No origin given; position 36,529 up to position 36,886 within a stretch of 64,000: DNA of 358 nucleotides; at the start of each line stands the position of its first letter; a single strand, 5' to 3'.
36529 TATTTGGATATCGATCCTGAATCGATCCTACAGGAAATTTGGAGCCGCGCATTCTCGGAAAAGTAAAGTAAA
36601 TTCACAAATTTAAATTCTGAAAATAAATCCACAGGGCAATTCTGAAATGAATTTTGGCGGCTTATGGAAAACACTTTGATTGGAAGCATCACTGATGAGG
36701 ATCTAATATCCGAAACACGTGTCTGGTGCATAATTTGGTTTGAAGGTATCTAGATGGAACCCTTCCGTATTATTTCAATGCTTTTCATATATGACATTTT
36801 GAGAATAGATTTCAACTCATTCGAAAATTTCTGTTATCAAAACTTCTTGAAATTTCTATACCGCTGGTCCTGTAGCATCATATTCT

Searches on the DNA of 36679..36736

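Call 41: search_rna_families(source=window, start=36679, end=36736, threshold=evalue, max_evalue=10, show_alignments=3)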
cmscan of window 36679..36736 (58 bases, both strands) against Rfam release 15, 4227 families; matches with E-value up to 10: 5.
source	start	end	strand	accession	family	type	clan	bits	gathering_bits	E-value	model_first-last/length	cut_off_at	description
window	36686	36729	+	RF00163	Hammerhead_1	Gene; ribozyme;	CL00010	26.3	34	3.6e-05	1-45/45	no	Hammerhead ribozyme (type I)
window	36687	36728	+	RF03152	RAGATH-1-hammerhead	Gene; ribozyme;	-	13.7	56.3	2.1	26-77/77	no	RAGATH-1 hammerhead ribozyme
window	36690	36728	+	RF00572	SNORD66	Gene; snRNA; snoRNA; CD-box;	-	13.3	32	0.74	1-76/76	no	Small nucleolar RNA SNORD66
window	36685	36731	+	RF00181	SNORD113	Gene; snRNA; snoRNA; CD-box;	CL00069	12.6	36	2.9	1-74/74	no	Small nucleolar RNA SNORD113/SNORD114 family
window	36691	36707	+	RF01131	sR47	Gene; snRNA; snoRNA; CD-box;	CL00132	7.1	40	6.6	1-55/55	no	Small nucleolar RNA sR47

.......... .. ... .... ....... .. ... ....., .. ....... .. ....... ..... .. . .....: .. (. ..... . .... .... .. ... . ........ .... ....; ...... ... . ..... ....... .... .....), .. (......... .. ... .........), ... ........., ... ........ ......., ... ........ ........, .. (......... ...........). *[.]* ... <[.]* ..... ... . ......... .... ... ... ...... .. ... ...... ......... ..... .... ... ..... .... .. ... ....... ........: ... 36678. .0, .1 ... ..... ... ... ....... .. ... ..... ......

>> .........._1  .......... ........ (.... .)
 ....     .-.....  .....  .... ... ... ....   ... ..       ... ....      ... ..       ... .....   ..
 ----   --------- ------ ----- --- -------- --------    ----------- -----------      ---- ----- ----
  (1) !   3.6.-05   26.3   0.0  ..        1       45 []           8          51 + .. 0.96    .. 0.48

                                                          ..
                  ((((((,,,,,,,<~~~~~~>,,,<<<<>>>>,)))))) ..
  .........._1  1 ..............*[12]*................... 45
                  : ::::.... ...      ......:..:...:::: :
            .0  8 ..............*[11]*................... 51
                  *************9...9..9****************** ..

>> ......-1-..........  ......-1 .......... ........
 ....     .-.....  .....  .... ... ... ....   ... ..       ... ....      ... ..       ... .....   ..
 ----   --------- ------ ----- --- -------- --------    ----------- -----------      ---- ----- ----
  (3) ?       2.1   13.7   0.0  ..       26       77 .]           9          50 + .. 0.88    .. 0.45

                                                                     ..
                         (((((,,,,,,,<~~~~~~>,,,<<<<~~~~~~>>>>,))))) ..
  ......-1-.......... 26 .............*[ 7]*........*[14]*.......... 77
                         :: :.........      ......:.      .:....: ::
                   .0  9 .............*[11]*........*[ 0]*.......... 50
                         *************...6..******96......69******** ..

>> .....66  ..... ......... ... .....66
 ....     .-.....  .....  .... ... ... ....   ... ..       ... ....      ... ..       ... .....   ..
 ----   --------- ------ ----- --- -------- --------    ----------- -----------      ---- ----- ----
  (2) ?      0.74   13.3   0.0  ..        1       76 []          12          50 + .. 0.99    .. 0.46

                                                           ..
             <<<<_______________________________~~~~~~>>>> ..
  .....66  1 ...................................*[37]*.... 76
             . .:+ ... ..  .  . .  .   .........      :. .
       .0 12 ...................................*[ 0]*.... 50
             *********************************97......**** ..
